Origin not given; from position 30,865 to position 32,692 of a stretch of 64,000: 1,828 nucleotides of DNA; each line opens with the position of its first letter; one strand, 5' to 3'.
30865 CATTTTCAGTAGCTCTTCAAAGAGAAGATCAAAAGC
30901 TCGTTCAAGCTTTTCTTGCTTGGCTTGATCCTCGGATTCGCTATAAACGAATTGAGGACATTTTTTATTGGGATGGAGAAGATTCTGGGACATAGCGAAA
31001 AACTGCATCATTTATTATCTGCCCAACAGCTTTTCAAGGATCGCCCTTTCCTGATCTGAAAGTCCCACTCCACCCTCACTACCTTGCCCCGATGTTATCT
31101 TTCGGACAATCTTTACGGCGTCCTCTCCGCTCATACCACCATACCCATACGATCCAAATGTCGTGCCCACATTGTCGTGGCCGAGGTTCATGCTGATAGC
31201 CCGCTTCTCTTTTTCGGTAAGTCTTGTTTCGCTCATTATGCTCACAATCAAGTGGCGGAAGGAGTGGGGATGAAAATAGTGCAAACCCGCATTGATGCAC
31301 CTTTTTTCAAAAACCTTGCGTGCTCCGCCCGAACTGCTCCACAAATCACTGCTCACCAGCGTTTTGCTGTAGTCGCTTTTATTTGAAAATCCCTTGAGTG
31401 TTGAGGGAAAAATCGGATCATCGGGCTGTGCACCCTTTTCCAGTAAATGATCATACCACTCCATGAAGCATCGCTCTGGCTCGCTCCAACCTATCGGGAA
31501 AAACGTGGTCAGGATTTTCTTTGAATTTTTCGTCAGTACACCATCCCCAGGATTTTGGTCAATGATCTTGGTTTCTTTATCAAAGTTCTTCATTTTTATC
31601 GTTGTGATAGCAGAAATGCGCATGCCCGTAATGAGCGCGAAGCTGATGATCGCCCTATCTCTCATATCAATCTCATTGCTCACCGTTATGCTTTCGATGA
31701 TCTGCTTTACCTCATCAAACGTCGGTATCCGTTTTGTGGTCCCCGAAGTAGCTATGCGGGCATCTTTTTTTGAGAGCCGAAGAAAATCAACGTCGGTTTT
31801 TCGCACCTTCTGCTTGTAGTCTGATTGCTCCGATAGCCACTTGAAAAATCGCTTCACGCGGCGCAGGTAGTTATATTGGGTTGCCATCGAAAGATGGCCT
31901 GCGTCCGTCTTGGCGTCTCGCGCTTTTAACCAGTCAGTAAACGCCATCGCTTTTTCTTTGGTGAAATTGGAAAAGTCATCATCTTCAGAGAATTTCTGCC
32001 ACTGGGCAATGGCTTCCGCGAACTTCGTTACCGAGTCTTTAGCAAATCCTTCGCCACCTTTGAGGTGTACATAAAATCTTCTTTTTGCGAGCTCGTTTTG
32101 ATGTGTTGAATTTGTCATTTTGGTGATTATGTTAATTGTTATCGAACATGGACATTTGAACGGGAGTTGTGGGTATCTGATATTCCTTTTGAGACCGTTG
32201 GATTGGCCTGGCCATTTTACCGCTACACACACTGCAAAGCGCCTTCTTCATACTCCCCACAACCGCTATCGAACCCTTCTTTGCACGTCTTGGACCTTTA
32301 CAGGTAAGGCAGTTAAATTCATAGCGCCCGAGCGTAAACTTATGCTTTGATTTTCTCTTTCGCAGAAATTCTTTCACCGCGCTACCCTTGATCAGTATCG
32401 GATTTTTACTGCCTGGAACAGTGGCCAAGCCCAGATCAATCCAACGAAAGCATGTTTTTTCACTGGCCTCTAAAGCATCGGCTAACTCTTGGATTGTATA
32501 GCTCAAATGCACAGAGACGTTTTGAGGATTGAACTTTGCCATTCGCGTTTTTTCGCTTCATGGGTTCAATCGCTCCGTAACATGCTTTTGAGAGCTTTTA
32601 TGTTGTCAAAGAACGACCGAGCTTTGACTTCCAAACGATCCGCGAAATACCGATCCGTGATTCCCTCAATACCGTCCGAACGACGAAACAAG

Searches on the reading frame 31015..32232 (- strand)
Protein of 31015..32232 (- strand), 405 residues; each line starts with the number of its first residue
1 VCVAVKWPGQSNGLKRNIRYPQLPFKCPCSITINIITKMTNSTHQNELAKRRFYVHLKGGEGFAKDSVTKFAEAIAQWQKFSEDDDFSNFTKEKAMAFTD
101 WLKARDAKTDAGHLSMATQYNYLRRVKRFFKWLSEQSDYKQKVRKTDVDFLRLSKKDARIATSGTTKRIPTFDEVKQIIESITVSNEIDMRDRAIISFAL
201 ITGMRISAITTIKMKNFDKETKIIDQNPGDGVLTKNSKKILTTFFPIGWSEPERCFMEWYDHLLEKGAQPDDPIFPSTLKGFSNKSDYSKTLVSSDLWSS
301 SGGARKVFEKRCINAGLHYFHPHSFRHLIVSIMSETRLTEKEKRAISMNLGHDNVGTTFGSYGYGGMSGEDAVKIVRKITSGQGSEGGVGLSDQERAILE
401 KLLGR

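Call 17: search_protein_families(library=pfam, proteins=[window:31015-32232:-], max_evalue=0.01)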
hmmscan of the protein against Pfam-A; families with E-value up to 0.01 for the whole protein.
window:31015-32232:- (405 aa): 3 families
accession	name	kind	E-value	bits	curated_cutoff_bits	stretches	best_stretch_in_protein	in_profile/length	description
PF00589.27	Phage_integrase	-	1.7e-17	64.2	27.1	1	171-362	4-165/172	Phage integrase family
PF02899.23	Phage_int_SAM_1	-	0.00011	22.8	22.3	0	113-156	13-57/83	Phage integrase, N-terminal SAM-like domain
PF13495.12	Phage_int_SAM_4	-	0.00079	20.2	27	1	61-135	12-80/85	Phage integrase, N-terminal SAM-like domain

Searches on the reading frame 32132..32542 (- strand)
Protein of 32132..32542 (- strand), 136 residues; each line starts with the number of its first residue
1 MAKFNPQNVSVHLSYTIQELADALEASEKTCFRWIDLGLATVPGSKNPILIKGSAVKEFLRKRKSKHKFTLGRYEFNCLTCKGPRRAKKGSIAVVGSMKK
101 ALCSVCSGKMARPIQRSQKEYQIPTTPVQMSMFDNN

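Call 17: search_protein_families(library=pfam, proteins=[window:32132-32542:-], max_evalue=0.01)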
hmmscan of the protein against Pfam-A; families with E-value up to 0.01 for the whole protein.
window:32132-32542:- (136 aa): 1 family
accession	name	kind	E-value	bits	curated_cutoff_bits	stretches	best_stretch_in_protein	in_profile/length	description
PF12728.13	HTH_17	-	0.00076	20.1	27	1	15-63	2-50/51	Helix-turn-helix domain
